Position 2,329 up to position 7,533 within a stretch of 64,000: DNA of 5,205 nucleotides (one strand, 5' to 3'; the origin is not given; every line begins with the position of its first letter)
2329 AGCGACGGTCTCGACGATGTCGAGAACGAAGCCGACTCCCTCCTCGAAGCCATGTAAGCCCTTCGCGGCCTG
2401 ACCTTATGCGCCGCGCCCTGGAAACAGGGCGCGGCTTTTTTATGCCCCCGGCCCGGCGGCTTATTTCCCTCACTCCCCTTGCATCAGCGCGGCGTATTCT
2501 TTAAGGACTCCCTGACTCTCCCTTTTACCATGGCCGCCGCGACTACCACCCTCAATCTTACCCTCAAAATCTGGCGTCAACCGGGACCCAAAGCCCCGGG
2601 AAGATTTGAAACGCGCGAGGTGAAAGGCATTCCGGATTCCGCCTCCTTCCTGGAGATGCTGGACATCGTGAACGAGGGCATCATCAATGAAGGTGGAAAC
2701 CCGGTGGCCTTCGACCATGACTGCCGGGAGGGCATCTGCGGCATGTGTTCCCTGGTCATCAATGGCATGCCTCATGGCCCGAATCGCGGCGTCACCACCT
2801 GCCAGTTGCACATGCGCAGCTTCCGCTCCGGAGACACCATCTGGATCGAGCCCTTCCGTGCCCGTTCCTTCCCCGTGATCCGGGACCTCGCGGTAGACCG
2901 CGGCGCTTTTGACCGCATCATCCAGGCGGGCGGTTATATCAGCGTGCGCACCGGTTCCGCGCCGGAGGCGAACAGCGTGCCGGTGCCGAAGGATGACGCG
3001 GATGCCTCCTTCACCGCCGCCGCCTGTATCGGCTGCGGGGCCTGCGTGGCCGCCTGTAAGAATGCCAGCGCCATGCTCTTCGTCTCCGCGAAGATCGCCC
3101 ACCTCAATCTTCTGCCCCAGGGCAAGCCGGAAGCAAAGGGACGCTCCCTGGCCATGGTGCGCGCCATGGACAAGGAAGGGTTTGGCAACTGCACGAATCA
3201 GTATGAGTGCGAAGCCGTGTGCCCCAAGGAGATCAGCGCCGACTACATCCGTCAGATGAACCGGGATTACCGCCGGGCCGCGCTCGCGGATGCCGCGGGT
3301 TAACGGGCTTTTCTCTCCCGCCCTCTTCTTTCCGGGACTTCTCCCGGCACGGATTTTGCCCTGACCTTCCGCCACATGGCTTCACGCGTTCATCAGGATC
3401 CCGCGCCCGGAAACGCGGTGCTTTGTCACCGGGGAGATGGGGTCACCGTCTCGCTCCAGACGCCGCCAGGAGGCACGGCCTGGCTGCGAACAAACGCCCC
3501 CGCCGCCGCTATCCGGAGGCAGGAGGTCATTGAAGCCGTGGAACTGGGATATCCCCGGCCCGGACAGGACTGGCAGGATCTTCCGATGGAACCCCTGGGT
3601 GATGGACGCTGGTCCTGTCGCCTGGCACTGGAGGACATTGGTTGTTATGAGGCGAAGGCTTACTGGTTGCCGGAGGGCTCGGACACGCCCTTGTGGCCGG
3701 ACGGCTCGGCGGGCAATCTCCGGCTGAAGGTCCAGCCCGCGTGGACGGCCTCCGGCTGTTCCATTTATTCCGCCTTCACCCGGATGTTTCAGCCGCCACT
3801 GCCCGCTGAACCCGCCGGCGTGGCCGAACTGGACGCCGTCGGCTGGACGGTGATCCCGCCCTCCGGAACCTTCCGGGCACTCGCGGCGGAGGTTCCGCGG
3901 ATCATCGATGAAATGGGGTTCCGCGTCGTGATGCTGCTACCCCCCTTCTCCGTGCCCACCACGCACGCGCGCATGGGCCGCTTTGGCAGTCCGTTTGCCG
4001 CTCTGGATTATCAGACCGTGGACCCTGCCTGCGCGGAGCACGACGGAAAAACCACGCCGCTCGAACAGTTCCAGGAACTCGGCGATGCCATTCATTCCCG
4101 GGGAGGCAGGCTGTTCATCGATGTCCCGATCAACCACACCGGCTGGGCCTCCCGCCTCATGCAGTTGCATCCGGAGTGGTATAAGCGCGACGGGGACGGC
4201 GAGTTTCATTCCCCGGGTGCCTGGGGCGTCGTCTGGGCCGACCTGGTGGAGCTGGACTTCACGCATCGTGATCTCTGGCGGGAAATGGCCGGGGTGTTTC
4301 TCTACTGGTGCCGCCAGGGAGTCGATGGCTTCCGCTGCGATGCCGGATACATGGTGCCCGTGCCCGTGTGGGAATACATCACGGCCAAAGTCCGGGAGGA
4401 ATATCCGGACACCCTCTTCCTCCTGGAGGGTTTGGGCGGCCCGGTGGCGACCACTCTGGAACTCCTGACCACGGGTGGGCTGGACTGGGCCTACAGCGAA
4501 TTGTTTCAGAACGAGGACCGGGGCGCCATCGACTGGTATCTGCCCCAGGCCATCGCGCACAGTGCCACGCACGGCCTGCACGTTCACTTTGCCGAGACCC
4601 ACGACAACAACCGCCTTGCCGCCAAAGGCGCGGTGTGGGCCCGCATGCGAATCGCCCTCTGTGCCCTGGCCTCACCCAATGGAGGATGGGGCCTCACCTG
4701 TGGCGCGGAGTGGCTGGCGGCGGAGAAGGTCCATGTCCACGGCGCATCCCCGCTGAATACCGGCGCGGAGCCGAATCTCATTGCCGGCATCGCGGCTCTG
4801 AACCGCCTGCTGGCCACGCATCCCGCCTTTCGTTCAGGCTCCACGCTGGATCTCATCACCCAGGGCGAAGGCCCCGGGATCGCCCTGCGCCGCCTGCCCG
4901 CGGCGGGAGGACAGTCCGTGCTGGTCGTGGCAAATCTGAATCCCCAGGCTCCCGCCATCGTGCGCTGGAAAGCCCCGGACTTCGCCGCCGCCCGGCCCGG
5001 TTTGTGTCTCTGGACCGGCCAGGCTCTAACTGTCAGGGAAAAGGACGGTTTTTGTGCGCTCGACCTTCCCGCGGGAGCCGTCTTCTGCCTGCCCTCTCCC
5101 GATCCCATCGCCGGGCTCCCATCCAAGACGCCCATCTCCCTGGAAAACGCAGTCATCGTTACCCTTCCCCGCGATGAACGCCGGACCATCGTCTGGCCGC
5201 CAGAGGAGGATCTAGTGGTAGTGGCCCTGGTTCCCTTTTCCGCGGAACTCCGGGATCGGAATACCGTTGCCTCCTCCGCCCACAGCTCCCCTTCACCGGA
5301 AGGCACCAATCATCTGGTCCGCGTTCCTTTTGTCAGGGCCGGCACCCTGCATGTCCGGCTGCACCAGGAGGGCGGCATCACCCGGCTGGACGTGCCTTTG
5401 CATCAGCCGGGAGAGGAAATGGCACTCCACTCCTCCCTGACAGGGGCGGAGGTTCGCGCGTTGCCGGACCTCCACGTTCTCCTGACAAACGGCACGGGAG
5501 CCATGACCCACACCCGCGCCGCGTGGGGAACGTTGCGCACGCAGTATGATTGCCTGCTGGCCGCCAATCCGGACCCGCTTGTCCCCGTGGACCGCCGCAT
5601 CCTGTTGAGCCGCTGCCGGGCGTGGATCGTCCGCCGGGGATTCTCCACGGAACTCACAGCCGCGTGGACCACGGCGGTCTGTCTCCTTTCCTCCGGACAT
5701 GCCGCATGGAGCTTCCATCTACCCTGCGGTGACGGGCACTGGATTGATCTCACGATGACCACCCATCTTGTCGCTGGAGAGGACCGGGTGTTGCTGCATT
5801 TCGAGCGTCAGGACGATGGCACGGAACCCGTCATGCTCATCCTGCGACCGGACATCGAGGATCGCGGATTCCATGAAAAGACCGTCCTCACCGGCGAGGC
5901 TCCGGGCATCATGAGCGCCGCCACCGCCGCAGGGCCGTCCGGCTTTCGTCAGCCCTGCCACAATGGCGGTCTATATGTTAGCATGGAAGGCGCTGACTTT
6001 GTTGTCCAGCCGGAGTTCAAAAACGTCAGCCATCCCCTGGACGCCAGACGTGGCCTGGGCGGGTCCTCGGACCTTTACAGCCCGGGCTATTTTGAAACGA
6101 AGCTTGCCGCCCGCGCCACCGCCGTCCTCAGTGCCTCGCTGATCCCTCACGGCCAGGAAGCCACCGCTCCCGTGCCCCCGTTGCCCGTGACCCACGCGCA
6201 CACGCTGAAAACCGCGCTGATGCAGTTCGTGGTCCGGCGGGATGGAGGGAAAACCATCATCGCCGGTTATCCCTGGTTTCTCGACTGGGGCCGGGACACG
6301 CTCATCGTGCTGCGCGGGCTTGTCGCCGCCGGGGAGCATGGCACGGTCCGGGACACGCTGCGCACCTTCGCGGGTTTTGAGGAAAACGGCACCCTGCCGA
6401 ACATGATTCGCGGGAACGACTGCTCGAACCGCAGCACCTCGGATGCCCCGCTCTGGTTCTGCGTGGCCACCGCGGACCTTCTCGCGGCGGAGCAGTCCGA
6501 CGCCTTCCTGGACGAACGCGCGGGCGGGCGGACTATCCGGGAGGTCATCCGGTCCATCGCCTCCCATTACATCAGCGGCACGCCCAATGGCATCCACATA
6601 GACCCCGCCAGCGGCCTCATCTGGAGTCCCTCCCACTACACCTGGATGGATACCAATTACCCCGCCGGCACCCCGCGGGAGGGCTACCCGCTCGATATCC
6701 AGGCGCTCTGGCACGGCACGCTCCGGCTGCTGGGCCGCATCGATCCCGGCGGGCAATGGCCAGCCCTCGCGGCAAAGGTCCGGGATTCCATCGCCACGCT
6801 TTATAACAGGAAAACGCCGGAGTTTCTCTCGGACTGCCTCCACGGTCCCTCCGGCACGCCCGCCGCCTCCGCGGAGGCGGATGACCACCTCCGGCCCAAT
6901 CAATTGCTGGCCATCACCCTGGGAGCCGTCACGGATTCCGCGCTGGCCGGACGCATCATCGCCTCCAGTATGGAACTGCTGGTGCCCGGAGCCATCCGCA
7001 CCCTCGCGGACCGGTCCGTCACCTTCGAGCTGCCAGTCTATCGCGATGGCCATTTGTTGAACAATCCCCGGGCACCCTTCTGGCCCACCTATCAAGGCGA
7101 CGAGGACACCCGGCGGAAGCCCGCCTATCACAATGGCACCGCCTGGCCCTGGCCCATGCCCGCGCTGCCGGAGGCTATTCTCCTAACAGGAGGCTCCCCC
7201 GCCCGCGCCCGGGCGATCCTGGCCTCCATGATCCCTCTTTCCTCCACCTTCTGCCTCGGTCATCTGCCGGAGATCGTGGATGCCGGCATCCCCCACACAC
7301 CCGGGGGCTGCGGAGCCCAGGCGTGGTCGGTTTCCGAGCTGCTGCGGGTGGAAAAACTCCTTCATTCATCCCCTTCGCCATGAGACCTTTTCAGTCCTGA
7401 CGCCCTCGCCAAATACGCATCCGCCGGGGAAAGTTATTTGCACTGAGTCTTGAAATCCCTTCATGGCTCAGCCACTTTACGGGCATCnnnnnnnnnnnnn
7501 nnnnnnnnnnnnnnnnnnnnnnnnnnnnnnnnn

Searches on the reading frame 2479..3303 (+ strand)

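Call 25: search_protein_families(library=pfam, proteins=[window:2479-3303:+], max_evalue=0.001)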
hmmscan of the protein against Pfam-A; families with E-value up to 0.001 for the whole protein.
window:2479-3303:+ (274 aa): 5 families
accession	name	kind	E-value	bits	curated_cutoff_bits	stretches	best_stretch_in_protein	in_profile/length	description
PF13085.11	Fer2_3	-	5.8e-19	68.5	27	1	28-144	1-105/107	2Fe-2S iron-sulfur cluster binding domain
PF13183.11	Fer4_8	-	6.7e-08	33.4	27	1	180-252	2-68/68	4Fe-4S dicluster domain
PF12838.12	Fer4_7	-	2.8e-07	31.3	27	1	183-251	2-51/52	4Fe-4S dicluster domain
PF13187.11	Fer4_9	-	1.9e-06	28.3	27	1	176-195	34-49/52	4Fe-4S dicluster domain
PF13237.11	Fer4_10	-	8.2e-05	22.9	25.5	1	179-249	5-53/53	4Fe-4S dicluster domain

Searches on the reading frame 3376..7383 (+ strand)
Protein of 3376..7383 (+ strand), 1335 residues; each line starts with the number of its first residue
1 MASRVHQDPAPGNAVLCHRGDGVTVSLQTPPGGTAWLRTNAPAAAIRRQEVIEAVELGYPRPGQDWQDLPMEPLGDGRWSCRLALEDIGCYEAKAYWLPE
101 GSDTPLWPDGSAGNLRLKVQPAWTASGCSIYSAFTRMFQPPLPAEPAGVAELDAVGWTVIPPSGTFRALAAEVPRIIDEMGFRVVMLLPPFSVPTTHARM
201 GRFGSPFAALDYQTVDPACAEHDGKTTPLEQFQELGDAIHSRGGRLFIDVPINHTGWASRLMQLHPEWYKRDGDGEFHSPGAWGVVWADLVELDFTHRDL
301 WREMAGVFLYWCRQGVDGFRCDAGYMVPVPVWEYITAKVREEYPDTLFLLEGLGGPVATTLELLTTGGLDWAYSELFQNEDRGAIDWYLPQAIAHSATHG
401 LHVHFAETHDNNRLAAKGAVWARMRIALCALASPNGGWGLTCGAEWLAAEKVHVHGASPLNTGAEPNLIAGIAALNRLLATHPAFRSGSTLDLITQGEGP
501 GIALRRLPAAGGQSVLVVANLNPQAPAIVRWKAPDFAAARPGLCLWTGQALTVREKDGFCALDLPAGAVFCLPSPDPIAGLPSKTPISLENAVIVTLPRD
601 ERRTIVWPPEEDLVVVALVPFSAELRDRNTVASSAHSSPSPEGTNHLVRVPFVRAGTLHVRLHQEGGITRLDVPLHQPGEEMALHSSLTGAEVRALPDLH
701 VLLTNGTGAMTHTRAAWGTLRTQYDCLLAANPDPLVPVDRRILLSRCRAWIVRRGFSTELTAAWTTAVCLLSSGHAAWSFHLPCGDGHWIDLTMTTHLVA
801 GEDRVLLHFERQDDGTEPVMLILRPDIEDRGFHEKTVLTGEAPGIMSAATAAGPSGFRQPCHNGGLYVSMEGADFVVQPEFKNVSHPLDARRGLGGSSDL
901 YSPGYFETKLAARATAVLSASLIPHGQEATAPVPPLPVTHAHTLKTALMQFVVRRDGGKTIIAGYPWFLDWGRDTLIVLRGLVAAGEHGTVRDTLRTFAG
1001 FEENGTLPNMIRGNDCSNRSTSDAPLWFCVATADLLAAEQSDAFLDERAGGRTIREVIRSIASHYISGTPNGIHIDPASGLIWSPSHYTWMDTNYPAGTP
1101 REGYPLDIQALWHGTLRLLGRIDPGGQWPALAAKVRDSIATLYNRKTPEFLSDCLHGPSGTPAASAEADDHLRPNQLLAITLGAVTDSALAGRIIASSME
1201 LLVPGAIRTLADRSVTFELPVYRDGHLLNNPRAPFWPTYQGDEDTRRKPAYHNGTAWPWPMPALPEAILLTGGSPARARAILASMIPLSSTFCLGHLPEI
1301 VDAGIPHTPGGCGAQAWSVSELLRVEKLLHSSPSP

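Call 25: search_protein_families(library=pfam, proteins=[window:3376-7383:+], max_evalue=0.001)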
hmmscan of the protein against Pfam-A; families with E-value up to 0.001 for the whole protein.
window:3376-7383:+ (1335 aa): 3 families
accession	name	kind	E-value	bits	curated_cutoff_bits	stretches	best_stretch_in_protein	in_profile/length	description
PF06202.20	GDE_C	-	2.2e-58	198.4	21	1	949-1324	4-367/367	Amylo-alpha-1,6-glucosidase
PF12439.13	GDE_N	-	1.3e-21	77.6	27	1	701-915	3-217/219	Glycogen debranching enzyme N terminal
PF00128.31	Alpha-amylase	-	2.5e-07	30.7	22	1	177-327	28-193/446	Alpha amylase, catalytic domain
